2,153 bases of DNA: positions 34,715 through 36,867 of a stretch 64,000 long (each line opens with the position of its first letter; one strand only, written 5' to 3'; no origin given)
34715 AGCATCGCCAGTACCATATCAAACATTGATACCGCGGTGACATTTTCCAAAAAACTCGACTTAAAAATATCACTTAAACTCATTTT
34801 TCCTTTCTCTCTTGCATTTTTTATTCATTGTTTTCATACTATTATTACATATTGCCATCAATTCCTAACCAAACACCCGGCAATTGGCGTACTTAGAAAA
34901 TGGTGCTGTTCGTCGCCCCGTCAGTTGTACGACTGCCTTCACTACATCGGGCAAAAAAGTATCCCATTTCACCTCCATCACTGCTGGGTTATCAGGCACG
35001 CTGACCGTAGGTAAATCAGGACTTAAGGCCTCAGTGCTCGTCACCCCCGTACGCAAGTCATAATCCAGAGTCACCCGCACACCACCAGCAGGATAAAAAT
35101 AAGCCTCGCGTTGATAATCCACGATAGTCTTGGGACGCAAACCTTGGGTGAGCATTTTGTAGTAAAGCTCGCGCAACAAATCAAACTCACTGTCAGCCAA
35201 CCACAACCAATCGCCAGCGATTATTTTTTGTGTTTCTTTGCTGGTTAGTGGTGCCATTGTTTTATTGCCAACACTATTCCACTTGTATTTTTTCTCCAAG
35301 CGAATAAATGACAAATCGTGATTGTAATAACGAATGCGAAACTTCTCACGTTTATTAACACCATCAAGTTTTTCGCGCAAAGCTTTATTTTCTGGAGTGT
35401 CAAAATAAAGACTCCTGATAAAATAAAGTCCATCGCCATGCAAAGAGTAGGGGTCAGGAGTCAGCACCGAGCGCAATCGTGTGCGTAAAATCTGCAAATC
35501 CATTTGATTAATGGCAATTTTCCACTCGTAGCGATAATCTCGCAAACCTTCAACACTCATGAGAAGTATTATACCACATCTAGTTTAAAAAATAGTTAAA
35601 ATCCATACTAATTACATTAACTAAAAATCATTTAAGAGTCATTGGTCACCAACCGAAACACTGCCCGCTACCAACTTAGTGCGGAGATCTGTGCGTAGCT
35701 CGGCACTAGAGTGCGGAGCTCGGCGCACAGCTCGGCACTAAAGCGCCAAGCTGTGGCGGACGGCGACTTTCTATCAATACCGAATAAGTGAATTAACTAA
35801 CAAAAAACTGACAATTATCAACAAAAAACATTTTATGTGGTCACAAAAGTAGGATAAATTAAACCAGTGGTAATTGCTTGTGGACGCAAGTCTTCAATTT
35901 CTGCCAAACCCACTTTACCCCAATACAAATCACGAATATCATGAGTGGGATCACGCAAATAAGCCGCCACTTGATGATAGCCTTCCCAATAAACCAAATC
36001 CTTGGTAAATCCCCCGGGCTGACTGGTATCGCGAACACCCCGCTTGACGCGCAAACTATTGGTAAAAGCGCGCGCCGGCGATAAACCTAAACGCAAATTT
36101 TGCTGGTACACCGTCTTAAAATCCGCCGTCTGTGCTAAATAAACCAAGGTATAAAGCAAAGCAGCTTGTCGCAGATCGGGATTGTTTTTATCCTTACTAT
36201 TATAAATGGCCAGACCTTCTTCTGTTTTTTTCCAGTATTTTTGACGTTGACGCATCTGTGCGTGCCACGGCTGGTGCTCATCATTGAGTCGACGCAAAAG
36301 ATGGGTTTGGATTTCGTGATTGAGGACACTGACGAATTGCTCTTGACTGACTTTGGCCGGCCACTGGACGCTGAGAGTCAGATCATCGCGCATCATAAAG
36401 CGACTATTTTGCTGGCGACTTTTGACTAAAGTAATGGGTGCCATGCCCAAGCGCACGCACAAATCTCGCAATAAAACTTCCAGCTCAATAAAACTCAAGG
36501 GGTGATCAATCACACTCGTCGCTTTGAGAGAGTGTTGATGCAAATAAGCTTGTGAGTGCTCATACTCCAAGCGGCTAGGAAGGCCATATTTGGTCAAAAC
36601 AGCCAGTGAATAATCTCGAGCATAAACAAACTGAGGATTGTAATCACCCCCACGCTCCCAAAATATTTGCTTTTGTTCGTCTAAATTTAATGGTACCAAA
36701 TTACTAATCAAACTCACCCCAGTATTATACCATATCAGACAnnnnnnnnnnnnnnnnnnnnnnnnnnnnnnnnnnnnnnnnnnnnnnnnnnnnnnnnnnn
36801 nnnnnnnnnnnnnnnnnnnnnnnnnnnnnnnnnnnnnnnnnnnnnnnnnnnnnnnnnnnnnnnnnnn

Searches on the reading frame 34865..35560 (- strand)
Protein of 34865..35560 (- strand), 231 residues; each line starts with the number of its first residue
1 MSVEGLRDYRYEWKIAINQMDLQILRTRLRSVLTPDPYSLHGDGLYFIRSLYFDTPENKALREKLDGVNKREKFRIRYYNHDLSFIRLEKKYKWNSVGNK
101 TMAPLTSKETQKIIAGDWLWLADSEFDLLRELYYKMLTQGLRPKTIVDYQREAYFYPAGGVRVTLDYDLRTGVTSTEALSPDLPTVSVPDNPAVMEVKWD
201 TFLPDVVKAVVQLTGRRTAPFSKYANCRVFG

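Call 97: search_protein_families(library=pfam, proteins=[window:34865-35560:-], max_evalue=0.001)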
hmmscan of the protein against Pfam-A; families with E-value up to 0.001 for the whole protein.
window:34865-35560:- (231 aa): 1 family
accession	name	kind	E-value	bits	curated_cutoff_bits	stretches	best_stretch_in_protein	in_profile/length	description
PF09359.15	VTC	-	9.8e-40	137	23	1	10-227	2-230/235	VTC domain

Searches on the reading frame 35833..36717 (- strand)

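Call 97: search_protein_families(library=pfam, proteins=[window:35833-36717:-], max_evalue=0.001)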
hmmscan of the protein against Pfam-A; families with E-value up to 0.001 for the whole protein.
window:35833-36717:- (294 aa): 1 family
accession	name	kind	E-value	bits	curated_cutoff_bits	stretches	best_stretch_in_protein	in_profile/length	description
PF08014.17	MATCAP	-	2.3e-22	79.9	27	1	115-289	159-340/365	Microtubule-associated tyrosine carboxypeptidase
